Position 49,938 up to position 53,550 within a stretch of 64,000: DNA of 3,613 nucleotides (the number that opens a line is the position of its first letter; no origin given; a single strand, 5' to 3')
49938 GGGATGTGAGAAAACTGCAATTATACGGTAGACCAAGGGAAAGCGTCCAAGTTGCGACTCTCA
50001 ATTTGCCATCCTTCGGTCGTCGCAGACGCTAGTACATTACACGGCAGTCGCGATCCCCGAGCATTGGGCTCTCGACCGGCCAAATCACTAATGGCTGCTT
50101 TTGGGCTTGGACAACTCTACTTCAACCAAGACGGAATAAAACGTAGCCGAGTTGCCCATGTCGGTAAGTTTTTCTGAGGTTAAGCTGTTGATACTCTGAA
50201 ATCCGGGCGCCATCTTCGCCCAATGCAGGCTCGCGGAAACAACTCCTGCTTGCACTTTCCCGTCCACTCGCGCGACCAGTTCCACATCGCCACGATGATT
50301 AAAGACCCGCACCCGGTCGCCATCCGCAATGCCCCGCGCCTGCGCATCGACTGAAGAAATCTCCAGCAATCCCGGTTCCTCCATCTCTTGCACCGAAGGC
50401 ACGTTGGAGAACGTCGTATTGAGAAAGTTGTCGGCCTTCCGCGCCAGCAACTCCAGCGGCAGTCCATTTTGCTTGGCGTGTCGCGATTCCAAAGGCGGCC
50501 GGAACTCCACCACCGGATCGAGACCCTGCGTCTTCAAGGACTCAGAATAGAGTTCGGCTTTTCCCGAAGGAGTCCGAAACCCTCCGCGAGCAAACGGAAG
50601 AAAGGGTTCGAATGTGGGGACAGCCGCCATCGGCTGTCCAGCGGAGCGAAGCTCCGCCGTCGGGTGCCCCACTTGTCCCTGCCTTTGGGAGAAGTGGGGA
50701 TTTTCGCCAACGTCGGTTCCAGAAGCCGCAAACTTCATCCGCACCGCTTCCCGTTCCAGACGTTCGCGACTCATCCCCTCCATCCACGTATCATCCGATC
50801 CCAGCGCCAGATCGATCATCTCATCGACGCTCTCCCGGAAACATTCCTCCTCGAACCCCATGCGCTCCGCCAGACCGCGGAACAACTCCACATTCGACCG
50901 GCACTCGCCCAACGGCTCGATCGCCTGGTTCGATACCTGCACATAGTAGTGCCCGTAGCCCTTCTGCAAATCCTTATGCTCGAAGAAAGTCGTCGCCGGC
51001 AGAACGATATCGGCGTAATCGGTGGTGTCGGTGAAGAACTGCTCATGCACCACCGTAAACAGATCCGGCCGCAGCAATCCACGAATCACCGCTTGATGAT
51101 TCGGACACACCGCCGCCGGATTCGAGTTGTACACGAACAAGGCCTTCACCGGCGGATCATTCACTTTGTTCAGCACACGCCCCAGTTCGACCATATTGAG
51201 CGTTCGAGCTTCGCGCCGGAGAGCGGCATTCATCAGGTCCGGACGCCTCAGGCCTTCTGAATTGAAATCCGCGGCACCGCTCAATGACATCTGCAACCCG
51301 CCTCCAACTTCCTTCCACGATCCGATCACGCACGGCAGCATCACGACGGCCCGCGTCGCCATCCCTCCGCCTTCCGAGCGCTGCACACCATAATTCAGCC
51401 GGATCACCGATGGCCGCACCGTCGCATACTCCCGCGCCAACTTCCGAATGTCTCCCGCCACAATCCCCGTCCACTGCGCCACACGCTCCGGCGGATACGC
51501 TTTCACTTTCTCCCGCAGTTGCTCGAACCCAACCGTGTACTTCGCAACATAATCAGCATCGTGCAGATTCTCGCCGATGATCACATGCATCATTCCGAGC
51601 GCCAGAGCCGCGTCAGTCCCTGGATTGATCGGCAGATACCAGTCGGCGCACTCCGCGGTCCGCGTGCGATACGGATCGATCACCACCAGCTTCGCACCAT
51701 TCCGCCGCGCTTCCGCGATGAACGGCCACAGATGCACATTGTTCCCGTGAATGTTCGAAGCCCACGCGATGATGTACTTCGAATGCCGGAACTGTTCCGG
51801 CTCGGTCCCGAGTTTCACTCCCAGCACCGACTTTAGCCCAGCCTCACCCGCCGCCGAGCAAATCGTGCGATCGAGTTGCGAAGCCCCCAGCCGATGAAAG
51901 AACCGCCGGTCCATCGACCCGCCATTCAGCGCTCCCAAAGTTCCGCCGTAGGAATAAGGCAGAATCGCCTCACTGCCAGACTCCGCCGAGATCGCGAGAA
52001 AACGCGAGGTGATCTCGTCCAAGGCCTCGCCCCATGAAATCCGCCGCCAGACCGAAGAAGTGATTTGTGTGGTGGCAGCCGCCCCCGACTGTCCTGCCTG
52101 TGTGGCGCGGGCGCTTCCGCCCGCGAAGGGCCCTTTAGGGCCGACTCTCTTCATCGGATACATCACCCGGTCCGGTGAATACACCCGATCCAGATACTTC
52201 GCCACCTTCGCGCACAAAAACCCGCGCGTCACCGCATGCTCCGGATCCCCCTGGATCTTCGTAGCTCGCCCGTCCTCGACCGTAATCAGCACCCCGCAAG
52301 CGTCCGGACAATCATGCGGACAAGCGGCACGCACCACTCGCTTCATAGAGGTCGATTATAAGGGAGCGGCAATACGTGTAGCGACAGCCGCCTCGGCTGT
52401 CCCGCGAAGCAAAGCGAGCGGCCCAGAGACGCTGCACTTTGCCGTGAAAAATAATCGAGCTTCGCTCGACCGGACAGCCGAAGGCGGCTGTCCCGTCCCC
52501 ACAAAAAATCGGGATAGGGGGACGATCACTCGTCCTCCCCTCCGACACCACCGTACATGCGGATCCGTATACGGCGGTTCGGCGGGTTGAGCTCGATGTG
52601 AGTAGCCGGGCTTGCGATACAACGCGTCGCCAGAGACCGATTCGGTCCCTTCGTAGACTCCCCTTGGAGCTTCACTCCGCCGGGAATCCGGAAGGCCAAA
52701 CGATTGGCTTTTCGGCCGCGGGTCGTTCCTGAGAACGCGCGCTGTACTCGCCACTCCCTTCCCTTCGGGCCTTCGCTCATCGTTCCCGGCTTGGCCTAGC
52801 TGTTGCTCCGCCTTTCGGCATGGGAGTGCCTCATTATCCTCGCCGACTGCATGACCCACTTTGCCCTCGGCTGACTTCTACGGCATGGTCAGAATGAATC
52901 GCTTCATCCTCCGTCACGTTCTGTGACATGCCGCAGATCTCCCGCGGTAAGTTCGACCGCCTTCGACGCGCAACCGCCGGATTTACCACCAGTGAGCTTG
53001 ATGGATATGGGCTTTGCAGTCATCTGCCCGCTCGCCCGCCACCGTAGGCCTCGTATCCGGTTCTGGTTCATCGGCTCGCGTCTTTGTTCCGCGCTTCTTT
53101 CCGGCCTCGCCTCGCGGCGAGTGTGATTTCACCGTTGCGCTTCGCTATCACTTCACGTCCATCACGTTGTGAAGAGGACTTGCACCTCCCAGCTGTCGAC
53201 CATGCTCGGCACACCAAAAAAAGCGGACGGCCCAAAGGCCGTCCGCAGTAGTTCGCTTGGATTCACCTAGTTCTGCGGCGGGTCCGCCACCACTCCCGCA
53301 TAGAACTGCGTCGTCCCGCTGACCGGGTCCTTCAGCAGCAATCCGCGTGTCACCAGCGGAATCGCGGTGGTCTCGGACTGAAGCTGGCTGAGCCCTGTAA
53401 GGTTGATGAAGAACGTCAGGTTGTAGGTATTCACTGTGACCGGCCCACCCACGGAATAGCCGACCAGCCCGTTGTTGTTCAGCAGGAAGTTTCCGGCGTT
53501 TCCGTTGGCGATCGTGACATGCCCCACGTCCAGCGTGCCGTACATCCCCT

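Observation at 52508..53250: Group IIC intron with no ORF, sitting directly behind a Rho-independent terminator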

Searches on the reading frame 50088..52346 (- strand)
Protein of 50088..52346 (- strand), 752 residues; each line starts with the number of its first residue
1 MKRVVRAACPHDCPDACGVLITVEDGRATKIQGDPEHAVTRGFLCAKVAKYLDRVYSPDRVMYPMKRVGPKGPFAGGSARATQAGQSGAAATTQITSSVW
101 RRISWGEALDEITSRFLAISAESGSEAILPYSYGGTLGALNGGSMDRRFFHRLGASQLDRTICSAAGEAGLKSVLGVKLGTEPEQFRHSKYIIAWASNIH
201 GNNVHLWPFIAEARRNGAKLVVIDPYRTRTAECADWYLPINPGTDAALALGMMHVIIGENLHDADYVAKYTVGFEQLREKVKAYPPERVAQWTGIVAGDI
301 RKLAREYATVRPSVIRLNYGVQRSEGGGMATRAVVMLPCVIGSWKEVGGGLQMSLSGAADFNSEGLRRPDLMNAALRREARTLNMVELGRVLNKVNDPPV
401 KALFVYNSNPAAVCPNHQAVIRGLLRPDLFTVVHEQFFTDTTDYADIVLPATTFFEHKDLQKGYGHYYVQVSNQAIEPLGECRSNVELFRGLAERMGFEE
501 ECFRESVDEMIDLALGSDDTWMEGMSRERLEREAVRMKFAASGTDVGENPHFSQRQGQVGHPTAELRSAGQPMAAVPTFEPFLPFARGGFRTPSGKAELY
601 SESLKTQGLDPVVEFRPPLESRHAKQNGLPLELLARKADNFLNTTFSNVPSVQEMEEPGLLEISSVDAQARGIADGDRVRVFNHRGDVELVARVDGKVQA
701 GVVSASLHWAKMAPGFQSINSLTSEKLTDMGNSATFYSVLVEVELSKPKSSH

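Call 6: search_protein_families(library=pfam, proteins=[window:50088-52346:-], max_evalue=0.01)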
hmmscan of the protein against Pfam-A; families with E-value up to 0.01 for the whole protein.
window:50088-52346:- (752 aa): 3 families
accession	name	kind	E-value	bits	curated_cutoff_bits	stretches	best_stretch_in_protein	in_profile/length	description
PF00384.28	Molybdopterin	-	4.7e-39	134.9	24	1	60-495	1-353/353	Molybdopterin oxidoreductase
PF01568.27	Molydop_binding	-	4.2e-20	72.3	26.8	1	633-738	3-108/110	Molydopterin dinucleotide binding domain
PF04879.21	Molybdop_Fe4S4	-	1.3e-14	54.3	22.7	1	3-57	2-55/55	Molybdopterin oxidoreductase Fe4S4 domain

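Call 25: find_encoding_contigs(protein=window:50088-52346:-, flank=10000, max_places=10)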
Protein window:50088-52346:- (752 aa): no gene with exactly this product is on record in the collection.

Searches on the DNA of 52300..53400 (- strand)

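Call 3: search_rna_families(source=window, start=52300, end=53400, threshold=evalue, max_evalue=1, show_alignments=0)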
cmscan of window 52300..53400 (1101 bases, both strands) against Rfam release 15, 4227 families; matches with E-value up to 1: 4.
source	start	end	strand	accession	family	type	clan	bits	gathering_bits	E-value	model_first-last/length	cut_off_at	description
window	52951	53121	-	RF02001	group-II-D1D4-3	Intron;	CL00102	123.2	32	1.3e-26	1-170/170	no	Group II catalytic intron D1-D4-3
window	52508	52579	-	RF00029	Intron_gpII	Intron;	-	40.3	40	3.2e-06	1-77/77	no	Group II catalytic intron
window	52810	52912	-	RF01998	group-II-D1D4-1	Intron;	CL00102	33.3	35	0.0005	1-84/84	no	Group II catalytic intron D1-D4-1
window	53102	53125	-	RF03167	c-di-GMP-I-GGC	Cis-reg; riboswitch;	CL00126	17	59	0.44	12-35/80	no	c-di-GMP-I-GGC riboswitch aptamer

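Call 13: search_dna_similar(query=window:52508-53214:-, collection=plasmids, mode=distant, max_rows=20)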
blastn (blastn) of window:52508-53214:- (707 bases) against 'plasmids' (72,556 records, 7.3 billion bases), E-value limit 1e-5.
Records with a match: 224; places in all: 282; records where one place covers at least 80% of the query: 0.
Best place of each record, by identity: 90-95% 67; 80-90% 54; 60-80% 103.
By first word of the organism name: Escherichia 90; Ligilactobacillus 17; Bradyrhizobium 14; Sinorhizobium 8; Pseudomonas 8; Bacillus 8; Burkholderia 7; Rhizobium 5; Klebsiella 5; Enterococcus 5; and 29 more.
By predicted mobility (MOB-suite, as given by PLSDB): conjugative 111; non-mobilizable 86; mobilizable 27.
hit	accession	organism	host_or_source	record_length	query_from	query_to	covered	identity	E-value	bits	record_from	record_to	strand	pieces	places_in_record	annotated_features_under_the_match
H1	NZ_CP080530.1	Mesorhizobium sp. AR02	Oxytropis sp.,Cell culture,root nodule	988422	1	470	66%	72.7%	1e-61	245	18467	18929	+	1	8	none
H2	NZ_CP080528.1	Mesorhizobium sp. AR07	Oxytropis sp.,Cell culture,root nodule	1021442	1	470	66%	72.6%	2e-63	251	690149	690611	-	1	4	record has no annotation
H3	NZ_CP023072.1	Sinorhizobium fredii CCBAU 83666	G.max,nodule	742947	1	465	66%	73.4%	2e-71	278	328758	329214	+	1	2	none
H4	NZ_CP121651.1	Bradyrhizobium sp. CB82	Stylosanthes guianensis,cell culture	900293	1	470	66%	72.6%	7e-64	252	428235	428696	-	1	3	none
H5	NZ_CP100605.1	Bradyrhizobium sp. Ash2021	-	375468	1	470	66%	71.8%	2e-57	230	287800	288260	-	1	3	none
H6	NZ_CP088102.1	Bradyrhizobium barranii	cell culture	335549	1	451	64%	72.5%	1e-60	241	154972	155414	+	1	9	none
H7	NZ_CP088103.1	Bradyrhizobium barranii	cell culture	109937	1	451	64%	72.5%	1e-60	241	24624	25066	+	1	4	none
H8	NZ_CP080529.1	Mesorhizobium sp. AR07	Oxytropis sp.,Cell culture,root nodule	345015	1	384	54%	70.4%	3e-36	159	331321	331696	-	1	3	none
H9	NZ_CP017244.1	Rhizobium etli 8C-3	Phaseolus vulgaris,cell culture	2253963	1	290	41%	79.0%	7e-64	252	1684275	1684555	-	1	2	record has no annotation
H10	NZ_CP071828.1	Burkholderia anthina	pure culture,RoundUp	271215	1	283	40%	73.1%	5e-40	172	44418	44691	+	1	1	none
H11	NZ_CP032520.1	Cupriavidus oxalaticus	cell culture,activated sludge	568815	1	282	40%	73.4%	2e-39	170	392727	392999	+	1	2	none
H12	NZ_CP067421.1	Skermanella sp. TT6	Homo sapiens,single cell,skin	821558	1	290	41%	70.1%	6e-27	130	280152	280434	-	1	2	none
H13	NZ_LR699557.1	Paraburkholderia dioscoreae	-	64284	1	283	40%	71.4%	7e-32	146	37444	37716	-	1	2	none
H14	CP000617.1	Burkholderia vietnamiensis G4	-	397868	1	282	40%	71.3%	2e-32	148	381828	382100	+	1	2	none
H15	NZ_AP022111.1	Aeromonas caviae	-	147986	1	282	40%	70.4%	5e-28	132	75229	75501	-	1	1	none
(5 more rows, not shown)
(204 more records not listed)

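Call 14: get_annotated_region(hit=H3, flank=2500)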
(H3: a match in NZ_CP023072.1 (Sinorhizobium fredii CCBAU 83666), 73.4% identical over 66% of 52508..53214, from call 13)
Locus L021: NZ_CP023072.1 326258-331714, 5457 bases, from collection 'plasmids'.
description: Sinorhizobium fredii CCBAU 83666 plasmid pSF83666a, complete sequence
organism: Sinorhizobium fredii CCBAU 83666 (NCBI taxid 1128334)
taxonomy: Bacteria; Pseudomonadota; Alphaproteobacteria; Hyphomicrobiales; Rhizobiaceae; Sinorhizobium; Sinorhizobium fredii; Sinorhizobium fredii CCBAU 83666
host: -; source: G.max,nodule; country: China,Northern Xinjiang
typing (MOB-suite, as given by PLSDB): conjugative; replicon rep_cluster_473; relaxase MOBP,MOBQ; mating-pair formation MPF_T
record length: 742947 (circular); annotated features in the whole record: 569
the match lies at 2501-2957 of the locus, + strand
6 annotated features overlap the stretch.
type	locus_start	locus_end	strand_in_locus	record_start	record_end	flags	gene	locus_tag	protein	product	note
CDS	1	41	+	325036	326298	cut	istA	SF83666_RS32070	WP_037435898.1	IS21 family transposase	-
CDS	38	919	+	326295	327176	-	istB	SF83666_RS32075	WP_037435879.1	IS21-like element helper ATPase IstB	-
CDS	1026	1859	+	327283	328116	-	-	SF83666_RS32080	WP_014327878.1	IS5 family transposase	-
CDS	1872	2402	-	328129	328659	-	-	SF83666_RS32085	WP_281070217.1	phage integrase N-terminal SAM-like domain-containing protein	GO:0015074 - DNA integration [Evidence IEA]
CDS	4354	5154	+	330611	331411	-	istB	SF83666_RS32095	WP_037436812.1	IS21-like element ISSme2 family helper ATPase IstB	-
CDS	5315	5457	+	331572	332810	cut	ltrA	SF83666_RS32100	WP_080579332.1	group II intron reverse transcriptase/maturase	GO:0000373 - Group II intron splicing [Evidence IEA]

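Call 15: get_annotated_region(hit=H1, flank=2500)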
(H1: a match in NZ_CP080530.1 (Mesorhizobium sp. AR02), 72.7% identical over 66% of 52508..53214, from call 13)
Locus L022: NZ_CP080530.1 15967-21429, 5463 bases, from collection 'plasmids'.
description: Mesorhizobium sp. AR02 plasmid pMspAR02c, complete sequence
organism: Mesorhizobium sp. AR02 (NCBI taxid 2865837)
taxonomy: Bacteria; Pseudomonadota; Alphaproteobacteria; Hyphomicrobiales; Phyllobacteriaceae; Mesorhizobium; Mesorhizobium sp. AR02
host: -; source: Oxytropis sp.,Cell culture,root nodule; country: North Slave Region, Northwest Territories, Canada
typing (MOB-suite, as given by PLSDB): conjugative; relaxase MOBP,MOBP,MOBP; mating-pair formation MPF_T
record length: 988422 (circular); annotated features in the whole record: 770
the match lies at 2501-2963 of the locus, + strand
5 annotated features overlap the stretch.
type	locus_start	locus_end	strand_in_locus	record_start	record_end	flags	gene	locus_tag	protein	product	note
CDS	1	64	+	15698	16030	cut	-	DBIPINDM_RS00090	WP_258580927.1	hypothetical protein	-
CDS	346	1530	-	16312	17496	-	-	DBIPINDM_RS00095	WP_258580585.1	IS91 family transposase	-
CDS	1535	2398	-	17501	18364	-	-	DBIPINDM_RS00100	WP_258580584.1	tyrosine-type recombinase/integrase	GO:0015074 - DNA integration [Evidence IEA]; GO:0006310 - DNA recombination [Evidence IEA]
CDS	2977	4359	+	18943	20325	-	ltrA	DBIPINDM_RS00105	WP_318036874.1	group II intron reverse transcriptase/maturase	GO:0000373 - Group II intron splicing [Evidence IEA]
CDS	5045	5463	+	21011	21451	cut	-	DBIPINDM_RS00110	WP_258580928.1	transposase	GO:0006313 - DNA transposition [Evidence IEA]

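Call 16: search_rna_families(sources=[L022, L021], threshold=gathering)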
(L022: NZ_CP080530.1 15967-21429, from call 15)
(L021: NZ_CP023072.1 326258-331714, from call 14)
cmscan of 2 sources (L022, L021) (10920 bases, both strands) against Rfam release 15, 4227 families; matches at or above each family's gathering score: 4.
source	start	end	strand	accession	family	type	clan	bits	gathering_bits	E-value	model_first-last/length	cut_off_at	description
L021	2585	2755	+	RF02001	group-II-D1D4-3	Intron;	CL00102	137.9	32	3.7e-29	1-170/170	no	Group II catalytic intron D1-D4-3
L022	2585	2754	+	RF02001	group-II-D1D4-3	Intron;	CL00102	135.7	32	1.2e-28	1-170/170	no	Group II catalytic intron D1-D4-3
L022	2795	2890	+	RF01998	group-II-D1D4-1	Intron;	CL00102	39.6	35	0.00019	1-84/84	no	Group II catalytic intron D1-D4-1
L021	2795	2890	+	RF01998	group-II-D1D4-1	Intron;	CL00102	37.1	35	0.00069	1-84/84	no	Group II catalytic intron D1-D4-1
